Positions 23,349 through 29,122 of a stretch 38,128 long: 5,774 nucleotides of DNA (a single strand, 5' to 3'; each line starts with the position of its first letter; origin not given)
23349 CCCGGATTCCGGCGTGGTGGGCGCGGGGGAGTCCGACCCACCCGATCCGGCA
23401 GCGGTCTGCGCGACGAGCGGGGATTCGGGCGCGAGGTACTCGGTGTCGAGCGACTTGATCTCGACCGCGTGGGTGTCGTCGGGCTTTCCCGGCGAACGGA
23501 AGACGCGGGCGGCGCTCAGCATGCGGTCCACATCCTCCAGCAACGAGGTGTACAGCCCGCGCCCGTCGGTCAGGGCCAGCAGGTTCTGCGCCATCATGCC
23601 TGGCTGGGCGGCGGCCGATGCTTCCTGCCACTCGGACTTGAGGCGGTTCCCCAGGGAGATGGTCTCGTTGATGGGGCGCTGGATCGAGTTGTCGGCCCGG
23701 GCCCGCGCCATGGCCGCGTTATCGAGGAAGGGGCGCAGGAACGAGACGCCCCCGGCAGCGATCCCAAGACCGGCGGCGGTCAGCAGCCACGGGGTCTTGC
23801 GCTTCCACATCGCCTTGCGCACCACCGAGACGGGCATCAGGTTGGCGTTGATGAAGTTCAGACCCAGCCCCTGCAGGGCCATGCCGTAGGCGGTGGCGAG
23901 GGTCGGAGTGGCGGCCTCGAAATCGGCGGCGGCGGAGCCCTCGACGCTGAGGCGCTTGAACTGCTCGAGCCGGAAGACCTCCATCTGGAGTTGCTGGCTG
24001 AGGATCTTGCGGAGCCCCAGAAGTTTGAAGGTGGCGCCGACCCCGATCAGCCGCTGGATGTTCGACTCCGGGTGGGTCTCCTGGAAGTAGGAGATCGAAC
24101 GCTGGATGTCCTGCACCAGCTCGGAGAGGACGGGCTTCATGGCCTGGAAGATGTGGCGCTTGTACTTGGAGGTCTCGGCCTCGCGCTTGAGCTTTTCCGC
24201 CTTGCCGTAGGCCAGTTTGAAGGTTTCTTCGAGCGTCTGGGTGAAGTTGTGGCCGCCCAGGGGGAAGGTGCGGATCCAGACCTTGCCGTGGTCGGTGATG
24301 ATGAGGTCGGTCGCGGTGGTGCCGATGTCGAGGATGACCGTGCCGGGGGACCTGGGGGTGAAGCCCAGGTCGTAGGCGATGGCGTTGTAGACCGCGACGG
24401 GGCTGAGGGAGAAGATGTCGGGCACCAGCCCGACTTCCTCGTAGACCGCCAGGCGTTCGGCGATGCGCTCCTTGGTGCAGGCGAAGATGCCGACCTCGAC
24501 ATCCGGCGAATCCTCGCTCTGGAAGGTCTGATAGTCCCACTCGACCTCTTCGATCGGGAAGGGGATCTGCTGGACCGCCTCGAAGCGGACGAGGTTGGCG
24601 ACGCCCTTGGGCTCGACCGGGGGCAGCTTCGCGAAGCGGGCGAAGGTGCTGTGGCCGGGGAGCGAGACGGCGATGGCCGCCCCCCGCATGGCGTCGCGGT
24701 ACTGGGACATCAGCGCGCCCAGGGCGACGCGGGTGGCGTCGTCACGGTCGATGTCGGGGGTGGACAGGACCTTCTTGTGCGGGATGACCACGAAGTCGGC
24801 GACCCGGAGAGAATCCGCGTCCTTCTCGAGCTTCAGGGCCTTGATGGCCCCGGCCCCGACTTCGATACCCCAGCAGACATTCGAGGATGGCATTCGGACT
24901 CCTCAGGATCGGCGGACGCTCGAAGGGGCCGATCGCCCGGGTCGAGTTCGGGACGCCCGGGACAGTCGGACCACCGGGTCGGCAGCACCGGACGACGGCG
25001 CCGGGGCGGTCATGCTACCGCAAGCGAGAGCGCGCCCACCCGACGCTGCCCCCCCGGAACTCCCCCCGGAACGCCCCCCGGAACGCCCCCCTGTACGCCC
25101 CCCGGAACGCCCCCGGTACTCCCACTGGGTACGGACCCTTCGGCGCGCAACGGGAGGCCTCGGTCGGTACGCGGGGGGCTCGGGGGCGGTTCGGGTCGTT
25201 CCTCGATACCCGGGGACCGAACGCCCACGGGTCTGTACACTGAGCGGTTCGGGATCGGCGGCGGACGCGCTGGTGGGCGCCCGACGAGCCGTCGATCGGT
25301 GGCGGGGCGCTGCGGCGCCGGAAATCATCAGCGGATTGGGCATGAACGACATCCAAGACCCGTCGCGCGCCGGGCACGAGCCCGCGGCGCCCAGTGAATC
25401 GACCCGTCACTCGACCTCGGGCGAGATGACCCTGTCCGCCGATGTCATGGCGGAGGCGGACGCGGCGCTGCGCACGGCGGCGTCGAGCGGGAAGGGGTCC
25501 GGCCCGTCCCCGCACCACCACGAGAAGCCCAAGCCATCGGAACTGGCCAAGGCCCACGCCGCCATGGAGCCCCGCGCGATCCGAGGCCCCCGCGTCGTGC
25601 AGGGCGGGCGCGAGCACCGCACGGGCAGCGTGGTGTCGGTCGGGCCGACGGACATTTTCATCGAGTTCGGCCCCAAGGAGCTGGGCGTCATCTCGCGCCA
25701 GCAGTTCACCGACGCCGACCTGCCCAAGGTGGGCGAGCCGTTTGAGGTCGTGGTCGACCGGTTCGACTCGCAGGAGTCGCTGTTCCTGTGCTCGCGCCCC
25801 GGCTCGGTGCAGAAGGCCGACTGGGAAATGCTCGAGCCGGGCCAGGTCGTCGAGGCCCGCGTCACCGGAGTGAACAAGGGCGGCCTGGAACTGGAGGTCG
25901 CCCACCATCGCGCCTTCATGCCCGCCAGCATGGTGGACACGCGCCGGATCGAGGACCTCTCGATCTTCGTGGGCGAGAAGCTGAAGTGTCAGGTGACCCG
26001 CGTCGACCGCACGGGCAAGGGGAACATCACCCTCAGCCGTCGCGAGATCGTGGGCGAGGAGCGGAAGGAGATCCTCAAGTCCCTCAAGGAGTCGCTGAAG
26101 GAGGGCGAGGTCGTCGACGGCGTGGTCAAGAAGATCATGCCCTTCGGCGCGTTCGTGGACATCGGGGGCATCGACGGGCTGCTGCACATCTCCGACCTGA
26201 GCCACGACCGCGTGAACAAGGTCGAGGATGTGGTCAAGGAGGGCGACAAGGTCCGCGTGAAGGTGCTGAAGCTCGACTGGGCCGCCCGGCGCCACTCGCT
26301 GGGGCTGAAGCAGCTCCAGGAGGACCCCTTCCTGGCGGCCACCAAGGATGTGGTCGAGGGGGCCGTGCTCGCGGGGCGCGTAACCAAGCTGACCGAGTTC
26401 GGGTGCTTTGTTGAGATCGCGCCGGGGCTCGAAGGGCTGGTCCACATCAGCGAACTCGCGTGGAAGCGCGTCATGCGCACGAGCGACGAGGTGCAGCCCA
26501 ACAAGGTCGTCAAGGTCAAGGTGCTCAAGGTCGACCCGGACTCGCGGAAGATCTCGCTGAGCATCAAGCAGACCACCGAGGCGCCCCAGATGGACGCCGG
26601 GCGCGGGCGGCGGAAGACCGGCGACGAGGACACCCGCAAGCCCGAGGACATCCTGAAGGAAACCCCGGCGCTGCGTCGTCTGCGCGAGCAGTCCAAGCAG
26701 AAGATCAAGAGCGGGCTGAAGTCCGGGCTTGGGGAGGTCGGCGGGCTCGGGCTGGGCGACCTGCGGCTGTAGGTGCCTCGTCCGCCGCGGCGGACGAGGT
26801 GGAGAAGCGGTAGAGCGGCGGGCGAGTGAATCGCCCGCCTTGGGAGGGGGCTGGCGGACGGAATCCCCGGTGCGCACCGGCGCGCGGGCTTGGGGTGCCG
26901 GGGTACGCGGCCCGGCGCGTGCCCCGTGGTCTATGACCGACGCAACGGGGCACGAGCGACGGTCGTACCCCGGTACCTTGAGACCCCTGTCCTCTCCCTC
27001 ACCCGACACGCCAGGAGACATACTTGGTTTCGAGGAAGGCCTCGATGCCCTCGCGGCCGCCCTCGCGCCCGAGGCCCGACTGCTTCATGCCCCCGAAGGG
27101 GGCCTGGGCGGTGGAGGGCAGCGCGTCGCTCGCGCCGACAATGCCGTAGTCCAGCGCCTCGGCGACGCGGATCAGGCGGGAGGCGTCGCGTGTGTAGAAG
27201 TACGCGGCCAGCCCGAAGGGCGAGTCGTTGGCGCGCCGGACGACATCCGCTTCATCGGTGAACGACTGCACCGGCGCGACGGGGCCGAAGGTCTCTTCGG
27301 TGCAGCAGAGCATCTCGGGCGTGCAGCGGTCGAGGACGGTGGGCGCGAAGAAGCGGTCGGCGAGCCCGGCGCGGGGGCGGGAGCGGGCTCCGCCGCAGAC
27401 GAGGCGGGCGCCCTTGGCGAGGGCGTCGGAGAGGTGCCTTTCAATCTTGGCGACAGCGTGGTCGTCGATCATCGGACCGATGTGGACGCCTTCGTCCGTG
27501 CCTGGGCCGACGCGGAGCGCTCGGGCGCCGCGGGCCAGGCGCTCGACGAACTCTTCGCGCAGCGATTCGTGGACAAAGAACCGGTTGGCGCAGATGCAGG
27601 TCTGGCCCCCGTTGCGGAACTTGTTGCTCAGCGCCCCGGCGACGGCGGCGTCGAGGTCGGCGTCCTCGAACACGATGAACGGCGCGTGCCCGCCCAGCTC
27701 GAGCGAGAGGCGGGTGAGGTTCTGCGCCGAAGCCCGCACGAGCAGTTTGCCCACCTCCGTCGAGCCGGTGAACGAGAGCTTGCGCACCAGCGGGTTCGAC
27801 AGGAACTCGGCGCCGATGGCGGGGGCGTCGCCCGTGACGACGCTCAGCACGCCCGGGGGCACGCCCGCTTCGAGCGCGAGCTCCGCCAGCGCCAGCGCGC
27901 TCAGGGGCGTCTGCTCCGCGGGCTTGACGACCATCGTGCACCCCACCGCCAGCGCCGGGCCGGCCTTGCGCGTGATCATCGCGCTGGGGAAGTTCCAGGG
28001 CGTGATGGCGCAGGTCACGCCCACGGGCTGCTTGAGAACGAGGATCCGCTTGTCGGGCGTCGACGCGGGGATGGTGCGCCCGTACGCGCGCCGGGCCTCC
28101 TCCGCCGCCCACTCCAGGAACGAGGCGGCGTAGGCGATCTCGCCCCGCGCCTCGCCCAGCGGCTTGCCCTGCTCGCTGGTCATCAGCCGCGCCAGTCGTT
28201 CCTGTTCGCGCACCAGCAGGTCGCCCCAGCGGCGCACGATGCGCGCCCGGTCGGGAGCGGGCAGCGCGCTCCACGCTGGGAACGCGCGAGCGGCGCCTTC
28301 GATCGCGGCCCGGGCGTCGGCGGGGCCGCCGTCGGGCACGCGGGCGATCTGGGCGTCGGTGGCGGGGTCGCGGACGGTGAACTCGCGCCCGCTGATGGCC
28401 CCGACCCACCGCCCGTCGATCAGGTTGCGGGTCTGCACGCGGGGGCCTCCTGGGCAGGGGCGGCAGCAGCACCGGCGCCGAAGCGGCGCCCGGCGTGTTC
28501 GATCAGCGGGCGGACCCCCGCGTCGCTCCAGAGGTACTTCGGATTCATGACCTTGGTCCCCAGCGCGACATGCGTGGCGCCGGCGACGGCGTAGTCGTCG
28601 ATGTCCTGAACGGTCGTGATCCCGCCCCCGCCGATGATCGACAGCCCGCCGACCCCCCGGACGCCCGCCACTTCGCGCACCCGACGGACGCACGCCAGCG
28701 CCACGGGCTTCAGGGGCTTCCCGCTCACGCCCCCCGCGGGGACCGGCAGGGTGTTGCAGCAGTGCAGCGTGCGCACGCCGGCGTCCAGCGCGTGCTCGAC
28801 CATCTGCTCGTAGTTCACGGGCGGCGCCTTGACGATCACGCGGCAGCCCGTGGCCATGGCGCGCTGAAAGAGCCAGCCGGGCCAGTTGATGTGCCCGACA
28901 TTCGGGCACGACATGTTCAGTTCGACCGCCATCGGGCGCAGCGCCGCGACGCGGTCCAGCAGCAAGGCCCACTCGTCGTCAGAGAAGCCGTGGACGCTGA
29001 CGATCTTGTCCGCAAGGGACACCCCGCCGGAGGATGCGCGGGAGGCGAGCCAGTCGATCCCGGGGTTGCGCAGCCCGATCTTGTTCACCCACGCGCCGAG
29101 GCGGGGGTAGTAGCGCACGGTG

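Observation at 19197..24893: A PilM-PilN fusion heads a three-gene envelope operon with two large unrecognisable bitopic proteins and no pilus core genes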

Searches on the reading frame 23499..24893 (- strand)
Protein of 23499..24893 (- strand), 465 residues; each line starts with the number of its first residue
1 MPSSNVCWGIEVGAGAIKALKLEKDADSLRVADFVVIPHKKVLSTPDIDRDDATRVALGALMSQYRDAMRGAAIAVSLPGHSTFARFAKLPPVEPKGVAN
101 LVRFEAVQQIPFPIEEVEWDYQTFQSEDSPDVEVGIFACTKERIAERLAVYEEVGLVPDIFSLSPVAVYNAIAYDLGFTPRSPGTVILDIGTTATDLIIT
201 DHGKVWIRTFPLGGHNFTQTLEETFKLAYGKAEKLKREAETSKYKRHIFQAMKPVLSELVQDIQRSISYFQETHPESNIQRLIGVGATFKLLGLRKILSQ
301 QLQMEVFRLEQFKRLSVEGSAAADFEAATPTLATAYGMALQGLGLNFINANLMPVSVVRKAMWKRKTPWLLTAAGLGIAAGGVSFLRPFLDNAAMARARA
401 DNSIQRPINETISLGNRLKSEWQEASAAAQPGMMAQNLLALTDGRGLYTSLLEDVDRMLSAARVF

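Call 65: search_solved_structures(query=window:23499-24893:-, max_evalue=0.01, show_alignments=4)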
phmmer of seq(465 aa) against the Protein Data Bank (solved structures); distinct sequences matched with E-value up to 0.01: 6.
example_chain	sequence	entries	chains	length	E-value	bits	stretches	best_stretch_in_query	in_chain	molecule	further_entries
3jc8_Ma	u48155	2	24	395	1.4e-24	90.1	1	8-342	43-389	Type IV pilus biogenesis protein PilM | PilM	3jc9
2ych_A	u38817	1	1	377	1.6e-22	83.4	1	8-343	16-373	COMPETENCE PROTEIN PILM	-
5eou_A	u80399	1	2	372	5.6e-22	81.6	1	4-354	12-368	Type 4 fimbrial biogenesis protein PilM,Type 4 fimbrial biogenesis protein PilN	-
5eox_A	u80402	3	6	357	2.5e-21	79.4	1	4-342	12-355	Type 4 fimbrial biogenesis protein PilM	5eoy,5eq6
3h1q_A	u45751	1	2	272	0.00017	24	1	186-276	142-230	Ethanolamine utilization protein EutJ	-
9e78_4I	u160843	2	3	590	0.0078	18.5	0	376-438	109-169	DMAP7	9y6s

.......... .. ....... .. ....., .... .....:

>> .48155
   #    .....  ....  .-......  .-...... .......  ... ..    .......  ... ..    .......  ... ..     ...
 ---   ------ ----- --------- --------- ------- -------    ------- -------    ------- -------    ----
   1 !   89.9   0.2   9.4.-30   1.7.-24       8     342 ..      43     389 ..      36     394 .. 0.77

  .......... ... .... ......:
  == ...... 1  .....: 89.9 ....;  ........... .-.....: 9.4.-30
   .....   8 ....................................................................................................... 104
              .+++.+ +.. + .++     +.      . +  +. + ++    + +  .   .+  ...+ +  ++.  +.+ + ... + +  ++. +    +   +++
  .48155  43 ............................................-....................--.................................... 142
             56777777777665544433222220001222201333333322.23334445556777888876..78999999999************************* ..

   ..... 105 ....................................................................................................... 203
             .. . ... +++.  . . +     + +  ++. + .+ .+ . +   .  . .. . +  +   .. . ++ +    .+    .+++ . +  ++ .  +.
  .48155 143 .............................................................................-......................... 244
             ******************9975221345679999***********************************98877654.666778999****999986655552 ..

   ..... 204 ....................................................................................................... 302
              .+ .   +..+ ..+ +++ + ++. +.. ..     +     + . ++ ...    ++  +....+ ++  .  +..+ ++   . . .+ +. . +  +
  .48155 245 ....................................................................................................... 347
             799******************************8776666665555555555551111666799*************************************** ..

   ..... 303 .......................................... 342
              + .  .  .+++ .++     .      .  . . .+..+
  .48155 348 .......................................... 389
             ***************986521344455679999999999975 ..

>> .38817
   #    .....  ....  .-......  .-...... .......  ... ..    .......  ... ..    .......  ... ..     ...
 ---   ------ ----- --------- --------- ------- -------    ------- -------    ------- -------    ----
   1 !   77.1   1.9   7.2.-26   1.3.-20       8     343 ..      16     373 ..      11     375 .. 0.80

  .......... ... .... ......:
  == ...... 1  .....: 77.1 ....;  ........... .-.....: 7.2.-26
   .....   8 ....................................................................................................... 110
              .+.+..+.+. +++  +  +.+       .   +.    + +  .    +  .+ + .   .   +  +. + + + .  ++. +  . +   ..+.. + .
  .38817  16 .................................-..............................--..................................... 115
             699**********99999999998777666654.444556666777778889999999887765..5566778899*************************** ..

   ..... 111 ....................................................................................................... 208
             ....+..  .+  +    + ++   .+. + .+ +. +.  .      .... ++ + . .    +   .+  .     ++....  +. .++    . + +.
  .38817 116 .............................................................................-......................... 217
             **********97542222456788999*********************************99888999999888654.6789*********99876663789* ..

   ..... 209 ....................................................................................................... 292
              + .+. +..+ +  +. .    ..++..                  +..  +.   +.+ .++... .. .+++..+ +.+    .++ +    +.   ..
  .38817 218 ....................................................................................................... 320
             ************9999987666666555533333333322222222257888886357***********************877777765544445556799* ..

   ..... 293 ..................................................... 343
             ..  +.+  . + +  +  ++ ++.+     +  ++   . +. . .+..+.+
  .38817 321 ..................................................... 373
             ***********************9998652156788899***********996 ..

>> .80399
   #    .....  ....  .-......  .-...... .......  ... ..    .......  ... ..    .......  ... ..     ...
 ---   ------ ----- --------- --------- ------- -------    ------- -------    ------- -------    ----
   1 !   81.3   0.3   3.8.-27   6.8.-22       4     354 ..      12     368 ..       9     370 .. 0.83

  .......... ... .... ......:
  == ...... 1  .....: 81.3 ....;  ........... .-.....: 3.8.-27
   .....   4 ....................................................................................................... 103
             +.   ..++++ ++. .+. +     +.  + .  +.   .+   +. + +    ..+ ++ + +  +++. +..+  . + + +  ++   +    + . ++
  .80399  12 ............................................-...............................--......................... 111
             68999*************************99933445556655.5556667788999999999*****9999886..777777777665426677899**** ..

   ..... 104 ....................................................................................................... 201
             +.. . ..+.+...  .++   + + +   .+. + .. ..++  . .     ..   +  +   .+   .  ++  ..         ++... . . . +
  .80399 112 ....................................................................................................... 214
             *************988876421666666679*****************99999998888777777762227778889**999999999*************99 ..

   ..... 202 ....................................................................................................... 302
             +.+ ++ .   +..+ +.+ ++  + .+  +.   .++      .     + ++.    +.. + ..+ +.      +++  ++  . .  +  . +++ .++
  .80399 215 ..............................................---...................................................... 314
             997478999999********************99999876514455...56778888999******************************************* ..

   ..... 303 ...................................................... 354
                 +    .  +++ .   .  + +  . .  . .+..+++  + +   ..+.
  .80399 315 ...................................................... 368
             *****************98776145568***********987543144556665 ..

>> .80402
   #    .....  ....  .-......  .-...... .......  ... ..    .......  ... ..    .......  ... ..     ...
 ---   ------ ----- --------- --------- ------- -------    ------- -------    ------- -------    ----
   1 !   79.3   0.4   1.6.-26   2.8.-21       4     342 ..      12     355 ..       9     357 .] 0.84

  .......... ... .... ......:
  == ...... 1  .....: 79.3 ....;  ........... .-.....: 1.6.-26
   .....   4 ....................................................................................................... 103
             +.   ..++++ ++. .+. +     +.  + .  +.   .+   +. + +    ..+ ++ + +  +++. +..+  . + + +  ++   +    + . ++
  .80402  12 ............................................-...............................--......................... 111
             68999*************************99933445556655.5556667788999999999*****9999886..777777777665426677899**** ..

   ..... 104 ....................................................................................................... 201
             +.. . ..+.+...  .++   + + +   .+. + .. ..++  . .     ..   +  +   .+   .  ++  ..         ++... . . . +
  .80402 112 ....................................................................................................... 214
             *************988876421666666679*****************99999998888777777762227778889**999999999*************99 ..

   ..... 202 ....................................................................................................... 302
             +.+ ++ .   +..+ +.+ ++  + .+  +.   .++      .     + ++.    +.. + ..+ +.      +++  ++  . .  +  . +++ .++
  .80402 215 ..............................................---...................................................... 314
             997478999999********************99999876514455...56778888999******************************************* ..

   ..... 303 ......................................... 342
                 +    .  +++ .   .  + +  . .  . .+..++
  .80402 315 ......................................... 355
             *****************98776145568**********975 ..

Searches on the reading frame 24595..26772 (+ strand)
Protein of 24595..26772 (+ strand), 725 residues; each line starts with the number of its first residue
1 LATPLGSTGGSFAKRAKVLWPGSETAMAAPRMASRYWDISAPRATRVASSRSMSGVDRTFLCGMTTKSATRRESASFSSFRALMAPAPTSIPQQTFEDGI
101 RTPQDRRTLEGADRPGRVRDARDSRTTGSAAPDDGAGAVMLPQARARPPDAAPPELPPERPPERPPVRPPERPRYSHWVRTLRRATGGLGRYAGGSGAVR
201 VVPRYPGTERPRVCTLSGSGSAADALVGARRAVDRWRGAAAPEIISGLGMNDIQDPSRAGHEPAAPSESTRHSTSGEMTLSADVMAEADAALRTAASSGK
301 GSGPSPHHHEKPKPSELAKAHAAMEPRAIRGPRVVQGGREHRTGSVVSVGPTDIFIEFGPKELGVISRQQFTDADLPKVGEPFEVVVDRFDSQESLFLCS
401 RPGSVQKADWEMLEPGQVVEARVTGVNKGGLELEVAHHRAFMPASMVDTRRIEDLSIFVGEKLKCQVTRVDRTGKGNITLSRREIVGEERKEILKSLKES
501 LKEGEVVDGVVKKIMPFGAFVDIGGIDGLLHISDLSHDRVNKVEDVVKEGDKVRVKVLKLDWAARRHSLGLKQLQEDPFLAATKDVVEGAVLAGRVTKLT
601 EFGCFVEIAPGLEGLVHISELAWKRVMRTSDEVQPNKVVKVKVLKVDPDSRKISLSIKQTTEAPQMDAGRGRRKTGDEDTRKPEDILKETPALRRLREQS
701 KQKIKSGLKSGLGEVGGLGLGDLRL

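Call 52: search_protein_families(library=pfam, proteins=[window:24595-26772:+], max_evalue=0.001)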
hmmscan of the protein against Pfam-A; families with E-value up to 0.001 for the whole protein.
window:24595-26772:+ (725 aa): 5 families
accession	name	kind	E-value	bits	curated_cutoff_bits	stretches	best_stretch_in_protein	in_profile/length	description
PF00575.29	S1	-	3.6e-56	187.9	22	3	501-571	2-73/74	S1 RNA binding domain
PF23459.1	S1_RRP5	-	7e-22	78.2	27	2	588-656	3-71/72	RRP5 S1 domain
PF18614.7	RNase_II_C_S1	-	4.7e-06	26.8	26.6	0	617-656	18-57/59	RNase II-type exonuclease C-terminal S1 domain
PF24685.1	OB_RRP5_4th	-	2.9e-05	24.4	31.5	0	528-559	39-70/92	RRP5 OB-fold domain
PF21710.3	Spt6_S1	-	0.00011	22.9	27.5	0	584-659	12-88/91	Spt6, S1/OB domain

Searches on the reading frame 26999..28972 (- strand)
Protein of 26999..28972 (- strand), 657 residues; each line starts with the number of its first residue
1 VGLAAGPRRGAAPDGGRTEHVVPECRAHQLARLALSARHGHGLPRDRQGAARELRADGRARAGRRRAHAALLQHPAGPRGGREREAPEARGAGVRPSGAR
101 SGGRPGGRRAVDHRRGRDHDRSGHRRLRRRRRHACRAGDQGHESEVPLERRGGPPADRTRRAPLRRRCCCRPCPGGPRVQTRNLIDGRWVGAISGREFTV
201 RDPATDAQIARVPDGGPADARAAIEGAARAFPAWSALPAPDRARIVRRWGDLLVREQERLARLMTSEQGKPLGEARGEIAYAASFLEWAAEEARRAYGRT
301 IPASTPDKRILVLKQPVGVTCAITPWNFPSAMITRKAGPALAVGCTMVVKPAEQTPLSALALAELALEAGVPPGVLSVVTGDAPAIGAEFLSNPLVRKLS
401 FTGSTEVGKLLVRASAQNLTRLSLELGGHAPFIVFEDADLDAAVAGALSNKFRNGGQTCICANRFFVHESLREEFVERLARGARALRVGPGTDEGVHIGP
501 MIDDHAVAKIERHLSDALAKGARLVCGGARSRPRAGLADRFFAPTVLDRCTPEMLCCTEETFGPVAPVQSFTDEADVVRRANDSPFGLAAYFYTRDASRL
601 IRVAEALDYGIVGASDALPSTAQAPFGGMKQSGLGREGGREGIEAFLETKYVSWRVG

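Call 52: search_protein_families(library=pfam, proteins=[window:26999-28972:-], max_evalue=0.001)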
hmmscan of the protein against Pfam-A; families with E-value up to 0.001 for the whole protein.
window:26999-28972:- (657 aa): 1 family
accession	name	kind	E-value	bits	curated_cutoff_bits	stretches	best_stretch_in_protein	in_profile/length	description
PF00171.27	Aldedh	-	7.6e-166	552.6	23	1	189-652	1-461/461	Aldehyde dehydrogenase family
